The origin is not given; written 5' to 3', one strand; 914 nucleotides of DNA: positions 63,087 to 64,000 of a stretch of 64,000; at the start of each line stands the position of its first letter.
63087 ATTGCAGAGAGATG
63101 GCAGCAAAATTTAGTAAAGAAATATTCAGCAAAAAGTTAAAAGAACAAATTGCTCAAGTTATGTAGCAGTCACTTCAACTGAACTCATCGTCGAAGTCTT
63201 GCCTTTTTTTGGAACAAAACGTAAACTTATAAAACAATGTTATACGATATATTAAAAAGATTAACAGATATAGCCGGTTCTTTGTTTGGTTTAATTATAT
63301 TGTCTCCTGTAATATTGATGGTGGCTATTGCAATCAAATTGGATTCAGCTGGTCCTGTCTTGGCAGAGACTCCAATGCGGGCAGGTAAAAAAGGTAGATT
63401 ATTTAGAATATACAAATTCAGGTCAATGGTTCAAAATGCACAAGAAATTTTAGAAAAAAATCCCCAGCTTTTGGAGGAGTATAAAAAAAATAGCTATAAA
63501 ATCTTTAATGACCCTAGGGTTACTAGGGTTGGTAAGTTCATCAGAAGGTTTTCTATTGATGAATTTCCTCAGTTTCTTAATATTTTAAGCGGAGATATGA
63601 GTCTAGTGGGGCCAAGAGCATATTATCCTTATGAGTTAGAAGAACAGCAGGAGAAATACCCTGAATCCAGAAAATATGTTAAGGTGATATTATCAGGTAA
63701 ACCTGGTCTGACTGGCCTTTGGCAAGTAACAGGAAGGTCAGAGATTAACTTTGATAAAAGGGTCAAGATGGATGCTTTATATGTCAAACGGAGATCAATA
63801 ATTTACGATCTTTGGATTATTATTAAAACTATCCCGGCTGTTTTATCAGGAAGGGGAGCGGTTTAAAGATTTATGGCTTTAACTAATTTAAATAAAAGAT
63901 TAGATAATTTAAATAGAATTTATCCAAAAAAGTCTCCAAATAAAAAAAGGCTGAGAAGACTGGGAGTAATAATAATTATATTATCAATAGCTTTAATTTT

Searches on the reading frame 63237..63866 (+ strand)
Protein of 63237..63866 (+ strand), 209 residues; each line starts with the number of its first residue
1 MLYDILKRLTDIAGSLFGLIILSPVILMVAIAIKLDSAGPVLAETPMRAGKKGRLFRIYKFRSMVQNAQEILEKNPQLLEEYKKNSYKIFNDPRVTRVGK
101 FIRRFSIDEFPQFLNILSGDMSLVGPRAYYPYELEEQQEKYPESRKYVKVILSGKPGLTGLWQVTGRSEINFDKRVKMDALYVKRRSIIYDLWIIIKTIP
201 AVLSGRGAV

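Call 26: search_protein_families(library=pfam, max_evalue=1, proteins=[window:63237-63866:+])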
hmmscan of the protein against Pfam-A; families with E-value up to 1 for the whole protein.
window:63237-63866:+ (209 aa): 2 families
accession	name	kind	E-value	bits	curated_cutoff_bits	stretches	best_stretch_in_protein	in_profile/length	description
PF02397.22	Bac_transf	-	9.1e-61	204.9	27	1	7-203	1-178/179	Bacterial sugar transferase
PF13972.11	TetR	-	0.11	12.7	25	1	58-110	34-85/144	Bacterial transcriptional repressor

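Call 43: search_protein_families(library=ncbifam, max_evalue=1e-8, proteins=[window:63237-63866:+])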
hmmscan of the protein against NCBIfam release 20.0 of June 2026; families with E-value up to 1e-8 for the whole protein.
window:63237-63866:+ (209 aa): 10 families
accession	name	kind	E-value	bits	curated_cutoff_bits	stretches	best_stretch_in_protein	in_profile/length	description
TIGR03025.1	EPS_sugtrans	subfamily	1.1e-74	252.3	295.55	1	4-208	255-444/445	exopolysaccharide biosynthesis polyprenyl glycosylphosphotransferase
TIGR03022.1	WbaP_sugtrans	subfamily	2.4e-72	244.7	403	1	5-208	257-455/456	undecaprenyl-phosphate galactose phosphotransferase WbaP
NF052601.1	undeca_RfbP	equivalog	2.7e-62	210.2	330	1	4-203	42-236/244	undecaprenyl-phosphate galactose phosphotransferase family protein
TIGR03023.1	WcaJ_sugtrans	equivalog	4.8e-62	210.7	410.75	1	5-208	261-452/453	undecaprenyl-phosphate glucose phosphotransferase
NF041877.1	EPS_EpsZ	equivalog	1.1e-58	199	800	1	6-208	265-458/459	exopolysaccharide biosynthesis polyisoprenyl-phosphate hexose-1-phosphate transferase EpsZ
NF011751.0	PRK15204.1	equivalog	5.9e-48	163.6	907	1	5-208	278-475/476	undecaprenyl-phosphate galactose phosphotransferase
TIGR03013.1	EpsB_2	subfamily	2.7e-44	152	393.35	1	4-208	252-442/443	TIGR03013 family XrtA/PEP-CTERM system glycosyltransferase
NF050817.1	PolSacchBiosHfsE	equivalog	3.3e-36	125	750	1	5-209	270-466/467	polysaccharide biosynthesis protein HfsE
NF007518.0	PRK10124.1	equivalog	1.7e-35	122.7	684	1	5-199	272-454/464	undecaprenyl-phosphate glucose phosphotransferase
NF045514.1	glycotran_HepC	equivalog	9.2e-24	83.9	140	1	4-129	114-212/220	heterocyst development glycosyltransferase HepC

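Call 80: find_encoding_contigs(protein=window:63237-63866:+, flank=10000, max_places=2)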
Protein window:63237-63866:+ (209 aa): 1 contig read that carries it; 1 place shown.
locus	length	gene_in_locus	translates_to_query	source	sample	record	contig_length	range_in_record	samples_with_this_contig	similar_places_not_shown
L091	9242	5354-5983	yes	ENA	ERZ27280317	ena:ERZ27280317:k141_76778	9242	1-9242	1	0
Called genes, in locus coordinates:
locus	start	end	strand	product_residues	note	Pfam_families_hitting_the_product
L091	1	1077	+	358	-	?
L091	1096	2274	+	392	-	PF13439:Glyco_transf_4, PF00534:Glycos_transf_1, PF13692:Glyco_trans_1_4, PF13524:Glyco_trans_1_2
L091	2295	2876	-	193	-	-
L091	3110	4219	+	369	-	PF13439:Glyco_transf_4, PF20706:GT4-conflict, PF00534:Glycos_transf_1, PF13692:Glyco_trans_1_4, PF13524:Glyco_trans_1_2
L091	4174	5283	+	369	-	PF13439:Glyco_transf_4, PF00534:Glycos_transf_1, PF13692:Glyco_trans_1_4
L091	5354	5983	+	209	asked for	PF02397:Bac_transf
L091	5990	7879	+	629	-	PF13196:DUF4012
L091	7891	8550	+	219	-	PF11967:RecO_N, PF02565:RecO_C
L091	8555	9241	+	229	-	?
